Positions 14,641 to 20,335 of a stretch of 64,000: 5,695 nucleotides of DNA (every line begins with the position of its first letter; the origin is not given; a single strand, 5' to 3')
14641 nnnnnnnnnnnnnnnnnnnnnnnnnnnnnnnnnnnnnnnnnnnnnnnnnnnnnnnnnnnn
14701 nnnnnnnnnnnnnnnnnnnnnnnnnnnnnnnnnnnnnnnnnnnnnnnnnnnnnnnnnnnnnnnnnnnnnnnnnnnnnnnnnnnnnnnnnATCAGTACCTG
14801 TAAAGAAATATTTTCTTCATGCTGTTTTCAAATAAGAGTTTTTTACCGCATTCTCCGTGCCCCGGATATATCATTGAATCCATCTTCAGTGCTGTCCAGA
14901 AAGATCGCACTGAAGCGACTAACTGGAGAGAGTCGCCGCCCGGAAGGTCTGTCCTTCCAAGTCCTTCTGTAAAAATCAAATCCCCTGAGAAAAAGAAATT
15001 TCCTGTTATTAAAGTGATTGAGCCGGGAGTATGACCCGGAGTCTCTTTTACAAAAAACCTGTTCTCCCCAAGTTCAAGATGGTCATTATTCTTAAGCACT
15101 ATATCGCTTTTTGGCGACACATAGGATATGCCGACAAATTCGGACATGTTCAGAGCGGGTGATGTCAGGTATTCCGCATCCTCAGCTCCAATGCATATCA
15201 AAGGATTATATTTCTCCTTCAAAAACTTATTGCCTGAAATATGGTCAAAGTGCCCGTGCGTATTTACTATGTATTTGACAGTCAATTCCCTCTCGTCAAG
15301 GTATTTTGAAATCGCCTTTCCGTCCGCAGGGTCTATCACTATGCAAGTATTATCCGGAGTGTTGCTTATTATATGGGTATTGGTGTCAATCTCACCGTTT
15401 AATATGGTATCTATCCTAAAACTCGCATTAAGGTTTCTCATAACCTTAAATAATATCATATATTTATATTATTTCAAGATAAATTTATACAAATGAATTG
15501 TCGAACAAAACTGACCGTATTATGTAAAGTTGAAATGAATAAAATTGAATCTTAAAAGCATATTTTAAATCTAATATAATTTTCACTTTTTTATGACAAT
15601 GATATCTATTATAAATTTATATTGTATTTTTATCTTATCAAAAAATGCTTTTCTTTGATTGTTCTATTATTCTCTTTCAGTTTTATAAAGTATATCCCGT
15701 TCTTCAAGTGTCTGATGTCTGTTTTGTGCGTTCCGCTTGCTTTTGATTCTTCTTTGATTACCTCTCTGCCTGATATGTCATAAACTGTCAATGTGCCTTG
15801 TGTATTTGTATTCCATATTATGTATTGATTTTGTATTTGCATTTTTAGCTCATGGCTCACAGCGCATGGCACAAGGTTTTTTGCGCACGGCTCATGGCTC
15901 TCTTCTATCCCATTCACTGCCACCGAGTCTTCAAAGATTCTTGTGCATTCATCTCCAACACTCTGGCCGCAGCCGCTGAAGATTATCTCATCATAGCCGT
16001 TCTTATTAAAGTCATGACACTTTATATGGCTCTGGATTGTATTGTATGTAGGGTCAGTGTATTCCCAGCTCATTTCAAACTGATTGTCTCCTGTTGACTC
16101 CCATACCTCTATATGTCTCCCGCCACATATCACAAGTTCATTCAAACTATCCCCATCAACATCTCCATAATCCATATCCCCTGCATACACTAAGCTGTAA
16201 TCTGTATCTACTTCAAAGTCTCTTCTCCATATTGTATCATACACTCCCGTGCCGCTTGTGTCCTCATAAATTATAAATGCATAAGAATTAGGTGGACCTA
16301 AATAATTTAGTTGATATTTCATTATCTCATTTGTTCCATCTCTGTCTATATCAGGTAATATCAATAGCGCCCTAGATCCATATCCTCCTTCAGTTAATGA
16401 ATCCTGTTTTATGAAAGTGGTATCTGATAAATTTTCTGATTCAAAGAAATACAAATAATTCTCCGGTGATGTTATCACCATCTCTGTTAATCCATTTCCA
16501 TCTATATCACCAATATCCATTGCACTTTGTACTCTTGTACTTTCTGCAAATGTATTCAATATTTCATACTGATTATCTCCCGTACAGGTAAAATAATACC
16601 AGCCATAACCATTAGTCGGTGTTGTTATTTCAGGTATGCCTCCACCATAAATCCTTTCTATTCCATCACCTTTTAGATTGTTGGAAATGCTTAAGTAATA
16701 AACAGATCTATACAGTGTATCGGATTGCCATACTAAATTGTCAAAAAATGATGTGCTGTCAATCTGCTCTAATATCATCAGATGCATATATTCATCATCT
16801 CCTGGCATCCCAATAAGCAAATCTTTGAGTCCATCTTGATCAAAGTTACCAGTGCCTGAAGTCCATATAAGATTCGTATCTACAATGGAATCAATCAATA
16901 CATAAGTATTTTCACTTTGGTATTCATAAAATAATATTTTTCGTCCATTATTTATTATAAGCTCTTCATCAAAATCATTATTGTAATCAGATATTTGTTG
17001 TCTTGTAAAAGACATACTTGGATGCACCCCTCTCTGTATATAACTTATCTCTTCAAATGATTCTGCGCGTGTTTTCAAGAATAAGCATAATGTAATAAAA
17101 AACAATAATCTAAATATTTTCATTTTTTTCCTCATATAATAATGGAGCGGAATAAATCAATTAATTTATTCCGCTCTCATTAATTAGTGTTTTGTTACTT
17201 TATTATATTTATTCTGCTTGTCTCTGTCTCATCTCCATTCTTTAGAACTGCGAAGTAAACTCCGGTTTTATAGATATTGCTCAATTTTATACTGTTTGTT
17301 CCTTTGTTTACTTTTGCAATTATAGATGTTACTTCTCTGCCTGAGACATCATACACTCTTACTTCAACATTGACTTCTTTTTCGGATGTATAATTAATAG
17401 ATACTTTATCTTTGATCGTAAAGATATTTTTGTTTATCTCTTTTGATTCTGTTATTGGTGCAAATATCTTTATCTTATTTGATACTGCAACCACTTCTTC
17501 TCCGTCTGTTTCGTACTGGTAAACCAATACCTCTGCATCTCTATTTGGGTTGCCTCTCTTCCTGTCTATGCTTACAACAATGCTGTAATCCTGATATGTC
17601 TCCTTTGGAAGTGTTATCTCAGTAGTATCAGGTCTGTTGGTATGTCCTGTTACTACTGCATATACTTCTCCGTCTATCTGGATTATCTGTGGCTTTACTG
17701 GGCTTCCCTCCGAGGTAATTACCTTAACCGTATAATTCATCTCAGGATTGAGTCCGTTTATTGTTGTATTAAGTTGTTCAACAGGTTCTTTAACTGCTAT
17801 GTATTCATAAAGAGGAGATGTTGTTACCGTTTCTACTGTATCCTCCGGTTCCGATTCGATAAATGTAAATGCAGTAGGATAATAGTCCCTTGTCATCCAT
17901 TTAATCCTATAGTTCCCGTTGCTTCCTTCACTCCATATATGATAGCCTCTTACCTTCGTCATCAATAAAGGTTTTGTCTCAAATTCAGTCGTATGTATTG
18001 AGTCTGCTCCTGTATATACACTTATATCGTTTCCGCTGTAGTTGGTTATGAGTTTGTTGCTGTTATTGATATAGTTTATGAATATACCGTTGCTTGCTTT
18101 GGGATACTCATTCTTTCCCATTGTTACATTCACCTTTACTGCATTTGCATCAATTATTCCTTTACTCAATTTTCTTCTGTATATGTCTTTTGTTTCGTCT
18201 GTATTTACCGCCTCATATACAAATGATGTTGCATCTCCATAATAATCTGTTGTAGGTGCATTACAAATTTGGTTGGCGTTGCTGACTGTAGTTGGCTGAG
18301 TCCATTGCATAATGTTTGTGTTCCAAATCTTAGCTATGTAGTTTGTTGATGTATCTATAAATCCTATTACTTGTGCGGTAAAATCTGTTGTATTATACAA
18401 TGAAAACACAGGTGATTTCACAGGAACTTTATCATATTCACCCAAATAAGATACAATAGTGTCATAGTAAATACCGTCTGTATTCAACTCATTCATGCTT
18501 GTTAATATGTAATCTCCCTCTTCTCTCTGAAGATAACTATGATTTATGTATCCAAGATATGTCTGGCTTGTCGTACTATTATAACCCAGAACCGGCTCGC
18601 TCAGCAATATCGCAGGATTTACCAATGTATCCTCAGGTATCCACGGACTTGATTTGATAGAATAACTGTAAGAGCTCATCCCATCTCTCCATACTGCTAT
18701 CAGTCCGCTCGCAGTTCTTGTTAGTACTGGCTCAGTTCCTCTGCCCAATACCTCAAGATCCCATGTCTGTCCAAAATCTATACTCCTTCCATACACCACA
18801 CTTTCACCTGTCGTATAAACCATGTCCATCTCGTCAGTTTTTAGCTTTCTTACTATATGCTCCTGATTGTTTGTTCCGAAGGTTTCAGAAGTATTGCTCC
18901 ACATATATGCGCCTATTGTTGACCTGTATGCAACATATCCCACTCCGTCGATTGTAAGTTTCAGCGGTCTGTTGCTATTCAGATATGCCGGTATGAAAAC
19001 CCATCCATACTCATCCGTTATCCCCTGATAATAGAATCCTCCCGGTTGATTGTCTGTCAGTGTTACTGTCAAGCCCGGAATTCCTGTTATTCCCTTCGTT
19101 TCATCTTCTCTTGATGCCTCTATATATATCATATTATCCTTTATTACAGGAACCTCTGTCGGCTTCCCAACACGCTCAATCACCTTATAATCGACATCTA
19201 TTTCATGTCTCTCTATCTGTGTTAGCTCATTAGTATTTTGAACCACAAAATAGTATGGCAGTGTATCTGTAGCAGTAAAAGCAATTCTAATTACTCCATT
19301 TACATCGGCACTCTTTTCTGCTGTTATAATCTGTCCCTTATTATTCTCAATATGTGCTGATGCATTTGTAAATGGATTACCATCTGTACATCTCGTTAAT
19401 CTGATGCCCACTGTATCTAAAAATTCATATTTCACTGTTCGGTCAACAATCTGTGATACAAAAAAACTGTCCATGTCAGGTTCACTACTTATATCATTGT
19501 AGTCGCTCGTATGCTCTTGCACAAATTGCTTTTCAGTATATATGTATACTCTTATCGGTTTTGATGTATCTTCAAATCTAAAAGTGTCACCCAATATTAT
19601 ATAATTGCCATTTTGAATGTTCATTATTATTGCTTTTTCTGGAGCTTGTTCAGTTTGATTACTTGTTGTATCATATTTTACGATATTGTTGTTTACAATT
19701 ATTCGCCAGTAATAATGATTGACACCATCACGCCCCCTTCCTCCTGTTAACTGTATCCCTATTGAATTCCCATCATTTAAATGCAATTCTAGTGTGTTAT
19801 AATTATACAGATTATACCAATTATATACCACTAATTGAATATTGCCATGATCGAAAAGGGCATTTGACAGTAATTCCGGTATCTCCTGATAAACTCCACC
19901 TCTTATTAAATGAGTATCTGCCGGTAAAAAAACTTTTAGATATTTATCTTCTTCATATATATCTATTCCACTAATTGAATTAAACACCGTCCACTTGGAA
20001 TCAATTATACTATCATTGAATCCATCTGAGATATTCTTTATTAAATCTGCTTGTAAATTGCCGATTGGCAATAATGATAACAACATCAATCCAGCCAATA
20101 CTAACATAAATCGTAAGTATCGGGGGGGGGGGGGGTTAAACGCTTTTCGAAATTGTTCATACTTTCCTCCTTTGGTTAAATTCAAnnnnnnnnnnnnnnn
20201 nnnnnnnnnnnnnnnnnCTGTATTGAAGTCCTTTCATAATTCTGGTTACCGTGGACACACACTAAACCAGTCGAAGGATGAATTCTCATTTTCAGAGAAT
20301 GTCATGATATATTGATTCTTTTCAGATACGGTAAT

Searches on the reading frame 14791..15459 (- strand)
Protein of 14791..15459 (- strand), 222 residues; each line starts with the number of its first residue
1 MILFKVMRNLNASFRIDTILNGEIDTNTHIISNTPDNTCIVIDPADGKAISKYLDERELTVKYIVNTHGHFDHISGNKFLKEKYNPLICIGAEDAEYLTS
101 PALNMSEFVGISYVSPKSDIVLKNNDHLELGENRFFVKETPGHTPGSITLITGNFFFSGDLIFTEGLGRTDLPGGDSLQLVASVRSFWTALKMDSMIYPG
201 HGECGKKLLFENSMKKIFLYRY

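Call 5: search_protein_families(library=pfam, proteins=[window:14791-15459:-], max_evalue=0.01)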
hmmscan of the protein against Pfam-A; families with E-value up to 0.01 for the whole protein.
window:14791-15459:- (222 aa): 2 families
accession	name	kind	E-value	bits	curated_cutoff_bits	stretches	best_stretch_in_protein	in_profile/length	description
PF00753.33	Lactamase_B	-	5e-25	89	22.7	1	26-201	6-196/196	Metallo-beta-lactamase superfamily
PF12706.13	Lactamase_B_2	-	0.0091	16.1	27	0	59-83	27-53/200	Beta-lactamase superfamily domain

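Call 6: search_protein_families(library=ncbifam, proteins=[window:14791-15459:-], max_evalue=0.01)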
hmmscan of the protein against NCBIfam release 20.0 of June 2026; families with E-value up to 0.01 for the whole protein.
window:14791-15459:- (222 aa): 35 families (the best 25 are shown)
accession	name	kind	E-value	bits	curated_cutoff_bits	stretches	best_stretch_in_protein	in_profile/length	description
TIGR03413.1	GSH_gloB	equivalog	1.1e-23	83.9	200.8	1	27-208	10-171/248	hydroxyacylglutathione hydrolase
NF040641.1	bifunc_ST_SDO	equivalog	7.4e-20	71.2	625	1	45-202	186-343/423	bifunctional sulfur transferase/dioxygenase Blh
NF007597.0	PRK10241.1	equivalog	4.1e-16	59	421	1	29-202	14-166/251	hydroxyacylglutathione hydrolase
NF012229.1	bla_class_B_core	domain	5.5e-15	55.8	100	1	43-150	34-136/139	metallo-beta-lactamase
NF033105.1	bla_subclass_B3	equivalog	6.4e-15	55.1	240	1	61-150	62-153/257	subclass B3 metallo-beta-lactamase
NF041804.1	MBL_fold_SolJ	exception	3.1e-13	49.4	350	1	140-212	118-190/224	solanimycin biosynthesis MBL-fold hydrolase SolJ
TIGR04559.1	SoxH_rel_PQQ_2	hypoth_equivalog_domain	1.6e-10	40.9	280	1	45-207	51-218/283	quinoprotein relay system zinc metallohydrolase 2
NF000458.2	blaPEDO-2_fam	exception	7.6e-09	35.3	550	1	59-151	89-183/285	PEDO-2 family subclass B3 metallo-beta-lactamase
NF012140.0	blaBJP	exception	1.1e-08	34.3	600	1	59-148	92-182/294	BJP family subclass B3 metallo-beta-lactamase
NF000405.1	HARLDQ_not_B3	exception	4.2e-08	33.1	350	1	60-151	78-170/267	HARLDQ motif MBL-fold protein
NF000469.2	CAR_gen_B3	exception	5.2e-08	32.2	500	1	61-148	113-200/311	CAR family subclass B3 metallo-beta-lactamase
NF000427.2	blaCAU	exception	9.8e-08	31.6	500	1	60-151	65-157/262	CAU/MBL1b family subclass B3 metallo-beta-lactamase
NF040644.1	blaPAM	exception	1.3e-06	27.8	615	1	57-149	92-185/287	PAM family subclass B3 metallo-beta-lactamase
NF033184.1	B3_Acin_new1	exception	3.2e-06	26.5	580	1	59-152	86-180/283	putative subclass B3 metallo-beta-lactamase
NF040470.1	blaEAM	exception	5.4e-06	25.6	660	1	53-149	114-212/318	EAM family subclass B3 metallo-beta-lactamase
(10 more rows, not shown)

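Call 29: search_protein_families(library=padloc, proteins=[window:14791-15459:-], max_evalue=0.01)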
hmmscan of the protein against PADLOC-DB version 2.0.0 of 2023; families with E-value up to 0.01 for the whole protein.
window:14791-15459:- (222 aa): 0 families

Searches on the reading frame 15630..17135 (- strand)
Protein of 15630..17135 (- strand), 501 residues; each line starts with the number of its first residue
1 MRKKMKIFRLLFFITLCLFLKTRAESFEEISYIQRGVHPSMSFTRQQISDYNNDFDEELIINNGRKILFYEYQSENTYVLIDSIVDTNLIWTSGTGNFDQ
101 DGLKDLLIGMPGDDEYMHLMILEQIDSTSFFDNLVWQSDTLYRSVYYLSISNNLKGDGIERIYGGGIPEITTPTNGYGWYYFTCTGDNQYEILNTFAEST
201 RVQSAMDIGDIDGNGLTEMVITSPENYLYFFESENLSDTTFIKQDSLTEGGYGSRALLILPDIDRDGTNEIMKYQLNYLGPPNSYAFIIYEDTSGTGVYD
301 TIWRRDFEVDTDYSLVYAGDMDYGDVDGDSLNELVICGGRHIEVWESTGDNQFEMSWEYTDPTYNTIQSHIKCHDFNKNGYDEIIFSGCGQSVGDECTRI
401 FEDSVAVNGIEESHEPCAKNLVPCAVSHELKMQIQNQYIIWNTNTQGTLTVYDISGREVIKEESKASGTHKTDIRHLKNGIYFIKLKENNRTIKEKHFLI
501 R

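Call 5: search_protein_families(library=pfam, proteins=[window:15630-17135:-], max_evalue=0.01)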
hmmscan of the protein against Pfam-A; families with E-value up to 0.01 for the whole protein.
window:15630-17135:- (501 aa): 3 families
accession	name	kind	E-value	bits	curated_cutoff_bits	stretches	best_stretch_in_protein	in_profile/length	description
PF13517.12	FG-GAP_3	-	2.6e-18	66.8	26.9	2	325-385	1-60/61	FG-GAP-like repeat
PF01839.29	FG-GAP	-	1.7e-10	41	22.1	0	206-226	5-25/37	FG-GAP repeat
PF18962.6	Por_Secre_tail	-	2.2e-09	37.9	27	1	442-496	15-72/75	Secretion system C-terminal sorting domain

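Call 6: search_protein_families(library=ncbifam, proteins=[window:15630-17135:-], max_evalue=0.01)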
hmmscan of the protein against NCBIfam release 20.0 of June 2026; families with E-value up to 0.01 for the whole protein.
window:15630-17135:- (501 aa): 4 families
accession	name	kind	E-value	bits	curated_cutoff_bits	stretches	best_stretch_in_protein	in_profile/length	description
TIGR04183.1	Por_Secre_tail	domain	4.4e-10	39.4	23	1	438-496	12-68/72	T9SS type A sorting domain-containing protein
NF038113.1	T9SSA_dep_M36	equivalog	6e-07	28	885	1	442-496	811-865/869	T9SS-dependent M36 family metallopeptidase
NF033708.1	T9SS_Cterm_ChiA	domain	0.002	18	40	1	450-496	5-51/55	T9SS sorting signal type C domain-containing protein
NF052644.1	T9SS_DNase_Rie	equivalog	0.0076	15.6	260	0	431-496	186-247/251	T9SS-dependent surface endonuclease, AS87_RS02955 family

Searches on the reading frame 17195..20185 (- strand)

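Call 50: search_protein_families(library=pfam, proteins=[window:17195-20185:-], max_evalue=0.0001)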
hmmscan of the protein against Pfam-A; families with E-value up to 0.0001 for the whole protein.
window:17195-20185:- (996 aa): 1 family
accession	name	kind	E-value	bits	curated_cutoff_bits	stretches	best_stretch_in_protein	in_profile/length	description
PF18962.6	Por_Secre_tail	-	7.4e-06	26.6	27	1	925-993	7-74/75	Secretion system C-terminal sorting domain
